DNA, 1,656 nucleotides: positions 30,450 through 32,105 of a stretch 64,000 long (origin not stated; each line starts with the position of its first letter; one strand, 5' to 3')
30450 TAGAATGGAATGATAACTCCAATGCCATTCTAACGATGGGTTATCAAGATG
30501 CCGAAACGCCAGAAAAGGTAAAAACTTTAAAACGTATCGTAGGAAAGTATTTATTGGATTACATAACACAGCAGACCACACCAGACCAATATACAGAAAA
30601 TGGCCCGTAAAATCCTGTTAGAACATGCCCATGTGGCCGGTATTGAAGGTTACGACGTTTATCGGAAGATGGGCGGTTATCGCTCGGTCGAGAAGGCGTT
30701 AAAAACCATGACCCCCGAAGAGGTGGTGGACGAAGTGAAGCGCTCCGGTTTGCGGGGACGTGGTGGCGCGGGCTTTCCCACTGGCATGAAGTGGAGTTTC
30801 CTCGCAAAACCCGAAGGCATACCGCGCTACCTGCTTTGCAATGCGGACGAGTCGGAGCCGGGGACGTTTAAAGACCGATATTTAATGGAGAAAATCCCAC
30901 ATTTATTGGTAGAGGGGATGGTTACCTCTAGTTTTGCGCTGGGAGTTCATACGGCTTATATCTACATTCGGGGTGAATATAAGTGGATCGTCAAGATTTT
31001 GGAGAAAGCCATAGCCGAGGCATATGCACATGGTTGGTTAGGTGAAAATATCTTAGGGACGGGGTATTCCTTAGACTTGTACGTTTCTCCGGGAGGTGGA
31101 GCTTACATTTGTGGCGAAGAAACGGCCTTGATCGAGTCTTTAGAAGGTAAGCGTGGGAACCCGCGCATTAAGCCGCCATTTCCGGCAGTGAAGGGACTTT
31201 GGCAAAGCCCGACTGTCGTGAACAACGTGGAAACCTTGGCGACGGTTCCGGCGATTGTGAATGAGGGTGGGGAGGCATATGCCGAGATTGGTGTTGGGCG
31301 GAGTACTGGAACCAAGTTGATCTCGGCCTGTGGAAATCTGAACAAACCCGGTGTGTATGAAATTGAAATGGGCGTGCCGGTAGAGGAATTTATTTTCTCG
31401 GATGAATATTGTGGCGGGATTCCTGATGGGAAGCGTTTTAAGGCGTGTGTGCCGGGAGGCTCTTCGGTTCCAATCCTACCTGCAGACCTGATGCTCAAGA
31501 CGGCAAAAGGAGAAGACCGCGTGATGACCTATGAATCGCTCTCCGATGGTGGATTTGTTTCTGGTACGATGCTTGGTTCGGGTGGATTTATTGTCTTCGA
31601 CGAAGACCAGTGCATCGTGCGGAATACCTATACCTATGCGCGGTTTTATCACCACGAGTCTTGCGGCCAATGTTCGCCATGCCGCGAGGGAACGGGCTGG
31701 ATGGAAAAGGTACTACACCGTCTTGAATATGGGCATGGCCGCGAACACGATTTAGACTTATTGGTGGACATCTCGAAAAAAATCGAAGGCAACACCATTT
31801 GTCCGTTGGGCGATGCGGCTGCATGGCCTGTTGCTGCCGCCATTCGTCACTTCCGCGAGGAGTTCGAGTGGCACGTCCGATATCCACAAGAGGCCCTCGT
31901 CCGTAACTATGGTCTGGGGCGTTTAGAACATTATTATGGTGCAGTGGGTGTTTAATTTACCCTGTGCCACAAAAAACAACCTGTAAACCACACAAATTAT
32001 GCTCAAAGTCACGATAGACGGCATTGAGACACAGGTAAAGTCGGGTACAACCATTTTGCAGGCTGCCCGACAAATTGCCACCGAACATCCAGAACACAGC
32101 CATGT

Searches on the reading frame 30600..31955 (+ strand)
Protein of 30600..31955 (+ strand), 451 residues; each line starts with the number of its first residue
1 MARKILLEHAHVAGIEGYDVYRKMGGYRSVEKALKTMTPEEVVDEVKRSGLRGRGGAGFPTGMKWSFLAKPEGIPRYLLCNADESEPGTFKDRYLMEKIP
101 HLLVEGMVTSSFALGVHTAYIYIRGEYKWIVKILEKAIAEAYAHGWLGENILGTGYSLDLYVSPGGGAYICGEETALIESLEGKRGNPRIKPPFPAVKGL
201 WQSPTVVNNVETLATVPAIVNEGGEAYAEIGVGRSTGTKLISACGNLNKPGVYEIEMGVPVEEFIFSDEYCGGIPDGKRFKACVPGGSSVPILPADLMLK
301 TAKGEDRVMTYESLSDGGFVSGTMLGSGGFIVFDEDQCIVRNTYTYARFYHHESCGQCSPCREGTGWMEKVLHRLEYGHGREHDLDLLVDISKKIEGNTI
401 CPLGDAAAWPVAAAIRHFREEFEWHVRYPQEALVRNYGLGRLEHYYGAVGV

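Call 96: search_protein_families(library=pfam, proteins=[window:30600-31955:+], max_evalue=0.00001)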
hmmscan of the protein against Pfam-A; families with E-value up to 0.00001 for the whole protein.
window:30600-31955:+ (451 aa): 2 families
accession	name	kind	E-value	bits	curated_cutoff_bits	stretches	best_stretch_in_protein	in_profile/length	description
PF01512.22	Complex1_51K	-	1e-47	162.2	31.2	1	46-217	1-149/150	Nuo51 FMN-binding domain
PF10589.14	NADH_4Fe-4S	-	1.6e-32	111.7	23.5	1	345-425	5-85/85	NADH-ubiquinone oxidoreductase-F iron-sulfur binding region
